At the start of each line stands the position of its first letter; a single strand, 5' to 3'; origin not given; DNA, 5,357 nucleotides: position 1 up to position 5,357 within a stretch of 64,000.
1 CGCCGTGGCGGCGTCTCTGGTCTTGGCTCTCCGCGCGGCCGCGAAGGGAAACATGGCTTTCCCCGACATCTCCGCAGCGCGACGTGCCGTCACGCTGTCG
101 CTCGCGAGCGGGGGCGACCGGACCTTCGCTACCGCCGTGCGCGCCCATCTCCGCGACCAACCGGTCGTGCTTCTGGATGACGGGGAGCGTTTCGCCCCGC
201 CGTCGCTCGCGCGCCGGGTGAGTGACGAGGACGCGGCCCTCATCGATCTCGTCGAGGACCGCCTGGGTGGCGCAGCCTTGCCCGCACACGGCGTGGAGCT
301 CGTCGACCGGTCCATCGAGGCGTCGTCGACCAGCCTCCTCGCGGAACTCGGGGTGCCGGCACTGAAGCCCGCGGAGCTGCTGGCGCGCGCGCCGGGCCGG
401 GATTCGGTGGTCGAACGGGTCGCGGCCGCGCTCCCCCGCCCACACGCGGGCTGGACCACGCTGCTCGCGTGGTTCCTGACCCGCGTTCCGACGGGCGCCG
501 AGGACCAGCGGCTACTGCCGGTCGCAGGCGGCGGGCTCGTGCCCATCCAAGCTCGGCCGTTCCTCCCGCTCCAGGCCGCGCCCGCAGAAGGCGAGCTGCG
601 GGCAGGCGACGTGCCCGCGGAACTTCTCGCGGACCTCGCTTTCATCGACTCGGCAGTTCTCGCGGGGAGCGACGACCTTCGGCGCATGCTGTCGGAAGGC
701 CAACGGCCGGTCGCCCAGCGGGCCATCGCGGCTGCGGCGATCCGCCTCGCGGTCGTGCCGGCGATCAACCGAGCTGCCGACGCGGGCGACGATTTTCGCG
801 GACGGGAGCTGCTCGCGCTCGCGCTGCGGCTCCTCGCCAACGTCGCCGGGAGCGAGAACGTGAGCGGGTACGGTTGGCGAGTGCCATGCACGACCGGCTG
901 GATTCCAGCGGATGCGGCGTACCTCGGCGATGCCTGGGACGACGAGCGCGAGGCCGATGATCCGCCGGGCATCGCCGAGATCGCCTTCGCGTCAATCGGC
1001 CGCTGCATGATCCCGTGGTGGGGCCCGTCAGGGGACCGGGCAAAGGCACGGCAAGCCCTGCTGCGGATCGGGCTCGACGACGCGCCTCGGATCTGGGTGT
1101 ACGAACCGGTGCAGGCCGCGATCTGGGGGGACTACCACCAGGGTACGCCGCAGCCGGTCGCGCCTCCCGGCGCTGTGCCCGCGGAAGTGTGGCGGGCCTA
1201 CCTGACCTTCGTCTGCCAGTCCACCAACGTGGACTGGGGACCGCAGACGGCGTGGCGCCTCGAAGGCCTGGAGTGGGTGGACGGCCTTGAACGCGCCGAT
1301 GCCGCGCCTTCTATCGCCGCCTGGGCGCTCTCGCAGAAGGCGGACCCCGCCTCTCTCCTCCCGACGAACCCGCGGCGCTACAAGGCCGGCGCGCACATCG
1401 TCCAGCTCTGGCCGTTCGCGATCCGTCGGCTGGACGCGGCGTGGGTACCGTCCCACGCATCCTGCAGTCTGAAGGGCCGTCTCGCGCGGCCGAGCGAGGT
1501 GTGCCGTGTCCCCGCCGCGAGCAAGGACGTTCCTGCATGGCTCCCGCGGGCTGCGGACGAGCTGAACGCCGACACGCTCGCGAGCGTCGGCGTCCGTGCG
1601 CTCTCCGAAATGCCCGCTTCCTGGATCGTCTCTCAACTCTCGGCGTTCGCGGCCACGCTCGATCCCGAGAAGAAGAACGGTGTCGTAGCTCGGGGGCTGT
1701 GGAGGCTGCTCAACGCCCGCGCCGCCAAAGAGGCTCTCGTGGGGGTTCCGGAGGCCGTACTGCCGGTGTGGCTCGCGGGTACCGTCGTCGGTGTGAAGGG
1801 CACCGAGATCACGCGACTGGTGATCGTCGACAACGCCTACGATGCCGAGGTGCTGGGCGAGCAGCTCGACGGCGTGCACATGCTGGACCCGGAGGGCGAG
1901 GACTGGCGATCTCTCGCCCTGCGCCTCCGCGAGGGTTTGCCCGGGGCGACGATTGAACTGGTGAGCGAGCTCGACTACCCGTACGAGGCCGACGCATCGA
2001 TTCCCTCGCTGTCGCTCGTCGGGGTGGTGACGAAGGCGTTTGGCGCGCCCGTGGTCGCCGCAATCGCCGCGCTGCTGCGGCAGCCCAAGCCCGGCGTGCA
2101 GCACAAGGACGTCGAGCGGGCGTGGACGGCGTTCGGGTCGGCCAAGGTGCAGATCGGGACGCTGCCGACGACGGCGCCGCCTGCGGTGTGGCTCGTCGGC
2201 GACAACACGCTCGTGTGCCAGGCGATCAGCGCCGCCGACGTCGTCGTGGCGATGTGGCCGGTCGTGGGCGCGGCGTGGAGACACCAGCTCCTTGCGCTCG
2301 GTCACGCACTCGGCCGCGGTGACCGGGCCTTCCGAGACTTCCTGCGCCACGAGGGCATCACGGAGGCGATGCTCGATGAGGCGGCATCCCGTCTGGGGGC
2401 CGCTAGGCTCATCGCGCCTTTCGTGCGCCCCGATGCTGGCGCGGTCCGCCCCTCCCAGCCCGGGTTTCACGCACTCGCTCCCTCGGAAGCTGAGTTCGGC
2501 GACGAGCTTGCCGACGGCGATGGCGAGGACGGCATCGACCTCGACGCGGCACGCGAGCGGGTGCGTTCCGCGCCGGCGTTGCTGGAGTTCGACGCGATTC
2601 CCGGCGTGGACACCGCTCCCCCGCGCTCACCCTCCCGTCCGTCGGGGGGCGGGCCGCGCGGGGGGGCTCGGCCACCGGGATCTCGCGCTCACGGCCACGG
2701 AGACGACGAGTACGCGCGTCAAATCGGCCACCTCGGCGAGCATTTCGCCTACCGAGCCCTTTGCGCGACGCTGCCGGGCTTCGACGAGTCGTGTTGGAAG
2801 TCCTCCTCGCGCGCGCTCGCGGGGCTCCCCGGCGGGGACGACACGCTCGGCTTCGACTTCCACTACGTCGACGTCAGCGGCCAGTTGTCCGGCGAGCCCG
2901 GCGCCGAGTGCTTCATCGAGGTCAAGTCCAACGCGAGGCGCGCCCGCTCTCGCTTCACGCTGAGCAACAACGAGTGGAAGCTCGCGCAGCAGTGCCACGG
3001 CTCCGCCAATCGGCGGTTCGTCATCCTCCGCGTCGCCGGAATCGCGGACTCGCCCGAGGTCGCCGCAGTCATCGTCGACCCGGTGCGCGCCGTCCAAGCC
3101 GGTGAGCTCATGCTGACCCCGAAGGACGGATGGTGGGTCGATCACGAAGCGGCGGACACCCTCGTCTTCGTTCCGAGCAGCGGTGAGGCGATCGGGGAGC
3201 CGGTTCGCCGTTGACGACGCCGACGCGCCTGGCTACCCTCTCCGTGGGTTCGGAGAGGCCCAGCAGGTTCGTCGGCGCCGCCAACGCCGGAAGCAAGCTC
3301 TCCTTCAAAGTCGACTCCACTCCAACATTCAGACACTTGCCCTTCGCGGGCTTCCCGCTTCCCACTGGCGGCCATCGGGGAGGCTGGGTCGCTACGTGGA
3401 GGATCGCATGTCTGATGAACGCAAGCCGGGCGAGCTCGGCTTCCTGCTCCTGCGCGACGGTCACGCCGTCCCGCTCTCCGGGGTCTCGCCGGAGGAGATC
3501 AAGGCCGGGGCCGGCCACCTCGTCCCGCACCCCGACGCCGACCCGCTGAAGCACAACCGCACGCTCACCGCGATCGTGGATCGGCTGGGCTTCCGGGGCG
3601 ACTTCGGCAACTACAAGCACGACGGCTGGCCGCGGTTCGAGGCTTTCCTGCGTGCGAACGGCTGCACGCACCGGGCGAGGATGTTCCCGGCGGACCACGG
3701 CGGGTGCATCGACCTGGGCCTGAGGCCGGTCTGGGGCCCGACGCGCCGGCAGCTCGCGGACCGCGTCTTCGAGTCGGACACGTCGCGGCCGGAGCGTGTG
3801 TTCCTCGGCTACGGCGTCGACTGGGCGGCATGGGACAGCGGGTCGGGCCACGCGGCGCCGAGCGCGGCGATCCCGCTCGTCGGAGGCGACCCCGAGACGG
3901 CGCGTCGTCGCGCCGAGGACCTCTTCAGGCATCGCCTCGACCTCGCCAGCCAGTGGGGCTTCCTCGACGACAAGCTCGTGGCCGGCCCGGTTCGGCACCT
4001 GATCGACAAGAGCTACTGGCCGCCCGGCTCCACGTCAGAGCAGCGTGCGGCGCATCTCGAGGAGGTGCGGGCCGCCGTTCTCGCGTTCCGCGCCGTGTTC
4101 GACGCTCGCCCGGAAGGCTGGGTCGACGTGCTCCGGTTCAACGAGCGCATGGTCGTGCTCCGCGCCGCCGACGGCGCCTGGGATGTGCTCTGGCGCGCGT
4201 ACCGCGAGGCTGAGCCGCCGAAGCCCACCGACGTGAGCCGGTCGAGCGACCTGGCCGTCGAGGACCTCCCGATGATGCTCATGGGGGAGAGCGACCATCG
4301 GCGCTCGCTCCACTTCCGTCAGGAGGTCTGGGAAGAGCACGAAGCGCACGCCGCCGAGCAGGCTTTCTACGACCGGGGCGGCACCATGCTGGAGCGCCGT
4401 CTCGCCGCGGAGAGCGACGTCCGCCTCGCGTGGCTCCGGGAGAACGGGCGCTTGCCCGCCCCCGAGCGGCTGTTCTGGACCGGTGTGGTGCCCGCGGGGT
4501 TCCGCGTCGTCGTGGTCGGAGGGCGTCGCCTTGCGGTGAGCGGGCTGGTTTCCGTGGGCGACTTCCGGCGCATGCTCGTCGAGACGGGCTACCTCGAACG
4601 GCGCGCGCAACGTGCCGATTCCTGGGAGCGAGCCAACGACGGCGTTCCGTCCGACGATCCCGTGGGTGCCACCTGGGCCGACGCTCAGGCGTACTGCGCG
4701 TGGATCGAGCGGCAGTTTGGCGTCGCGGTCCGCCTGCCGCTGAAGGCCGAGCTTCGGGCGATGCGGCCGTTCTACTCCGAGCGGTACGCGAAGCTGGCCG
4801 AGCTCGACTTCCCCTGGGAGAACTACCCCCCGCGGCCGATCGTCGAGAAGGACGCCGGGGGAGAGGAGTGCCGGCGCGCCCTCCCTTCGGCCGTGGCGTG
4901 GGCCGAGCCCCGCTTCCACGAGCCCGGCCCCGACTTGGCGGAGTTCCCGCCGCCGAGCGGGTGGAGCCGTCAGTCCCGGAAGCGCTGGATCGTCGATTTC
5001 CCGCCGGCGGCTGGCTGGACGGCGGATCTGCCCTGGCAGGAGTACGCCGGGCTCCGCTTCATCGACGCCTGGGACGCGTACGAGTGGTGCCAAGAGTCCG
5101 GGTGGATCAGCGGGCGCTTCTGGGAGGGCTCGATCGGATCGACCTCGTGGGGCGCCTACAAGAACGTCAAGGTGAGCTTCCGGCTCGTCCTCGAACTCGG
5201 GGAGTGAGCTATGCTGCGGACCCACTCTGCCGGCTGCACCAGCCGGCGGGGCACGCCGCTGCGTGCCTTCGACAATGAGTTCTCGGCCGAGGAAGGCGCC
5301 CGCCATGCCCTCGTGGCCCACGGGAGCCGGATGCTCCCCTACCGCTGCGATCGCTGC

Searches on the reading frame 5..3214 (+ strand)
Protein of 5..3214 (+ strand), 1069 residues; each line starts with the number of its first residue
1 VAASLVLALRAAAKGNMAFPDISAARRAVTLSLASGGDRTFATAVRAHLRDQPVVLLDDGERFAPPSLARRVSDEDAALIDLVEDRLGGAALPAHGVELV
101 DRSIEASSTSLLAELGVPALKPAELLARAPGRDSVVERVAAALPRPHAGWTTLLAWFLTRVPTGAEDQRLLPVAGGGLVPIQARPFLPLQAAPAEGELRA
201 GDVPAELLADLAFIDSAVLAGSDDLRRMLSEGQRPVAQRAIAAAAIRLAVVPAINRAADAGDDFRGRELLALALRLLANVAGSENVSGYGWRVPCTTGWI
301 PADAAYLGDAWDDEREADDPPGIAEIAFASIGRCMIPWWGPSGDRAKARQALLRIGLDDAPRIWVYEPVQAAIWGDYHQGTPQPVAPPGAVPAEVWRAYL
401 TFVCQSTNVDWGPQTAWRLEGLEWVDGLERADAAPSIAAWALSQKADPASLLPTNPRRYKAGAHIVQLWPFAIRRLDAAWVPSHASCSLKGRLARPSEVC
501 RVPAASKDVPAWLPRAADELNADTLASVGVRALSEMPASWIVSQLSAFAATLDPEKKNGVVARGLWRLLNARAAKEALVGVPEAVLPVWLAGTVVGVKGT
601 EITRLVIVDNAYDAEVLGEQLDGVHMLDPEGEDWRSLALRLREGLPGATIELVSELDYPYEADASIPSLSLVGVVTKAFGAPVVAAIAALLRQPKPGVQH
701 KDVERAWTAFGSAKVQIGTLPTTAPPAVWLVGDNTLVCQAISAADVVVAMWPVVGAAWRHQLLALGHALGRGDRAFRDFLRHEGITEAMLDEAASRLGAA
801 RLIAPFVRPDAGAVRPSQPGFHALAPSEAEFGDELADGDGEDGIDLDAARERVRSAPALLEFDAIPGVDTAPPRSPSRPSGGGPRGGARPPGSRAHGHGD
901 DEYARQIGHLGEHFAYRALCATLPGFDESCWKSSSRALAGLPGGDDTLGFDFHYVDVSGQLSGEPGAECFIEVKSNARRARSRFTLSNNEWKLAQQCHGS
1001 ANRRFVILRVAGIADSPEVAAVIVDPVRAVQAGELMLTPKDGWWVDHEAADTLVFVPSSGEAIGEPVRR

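Call 21: search_protein_families(library=pfam, proteins=[window:5-3214:+], max_evalue=0.001)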
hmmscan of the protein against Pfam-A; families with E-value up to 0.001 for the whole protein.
window:5-3214:+ (1069 aa): 1 family
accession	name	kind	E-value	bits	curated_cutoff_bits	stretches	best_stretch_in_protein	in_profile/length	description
PF13020.12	NOV_C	-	4.1e-08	33.6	22.1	1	946-1020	27-89/91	Protein NO VEIN, C-terminal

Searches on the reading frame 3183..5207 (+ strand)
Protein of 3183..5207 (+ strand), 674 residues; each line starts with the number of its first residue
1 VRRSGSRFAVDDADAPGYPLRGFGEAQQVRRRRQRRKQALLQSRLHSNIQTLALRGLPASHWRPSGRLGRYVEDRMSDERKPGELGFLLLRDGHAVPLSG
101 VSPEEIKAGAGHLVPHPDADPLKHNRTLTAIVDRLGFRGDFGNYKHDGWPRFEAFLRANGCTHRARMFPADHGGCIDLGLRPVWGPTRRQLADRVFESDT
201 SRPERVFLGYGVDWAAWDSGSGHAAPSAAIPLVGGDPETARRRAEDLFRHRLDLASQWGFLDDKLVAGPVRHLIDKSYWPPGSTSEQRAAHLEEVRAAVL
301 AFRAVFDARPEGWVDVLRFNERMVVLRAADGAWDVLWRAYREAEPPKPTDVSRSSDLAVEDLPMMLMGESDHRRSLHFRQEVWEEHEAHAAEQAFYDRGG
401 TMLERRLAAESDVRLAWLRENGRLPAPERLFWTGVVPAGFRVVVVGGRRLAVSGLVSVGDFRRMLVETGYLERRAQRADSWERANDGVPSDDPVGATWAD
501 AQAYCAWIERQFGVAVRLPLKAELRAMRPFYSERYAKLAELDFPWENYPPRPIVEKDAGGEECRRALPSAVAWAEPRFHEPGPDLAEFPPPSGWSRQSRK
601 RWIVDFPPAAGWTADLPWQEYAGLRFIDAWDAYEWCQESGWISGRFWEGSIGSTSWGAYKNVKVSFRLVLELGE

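Call 21: search_protein_families(library=pfam, proteins=[window:3183-5207:+], max_evalue=0.001)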
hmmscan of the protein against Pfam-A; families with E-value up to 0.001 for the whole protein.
window:3183-5207:+ (674 aa): 1 family
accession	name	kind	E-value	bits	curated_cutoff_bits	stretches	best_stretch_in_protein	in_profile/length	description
PF03781.23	FGE-sulfatase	-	0.00012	22.3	23.3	1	456-527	44-122/255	Sulfatase-modifying factor enzyme 1-like domain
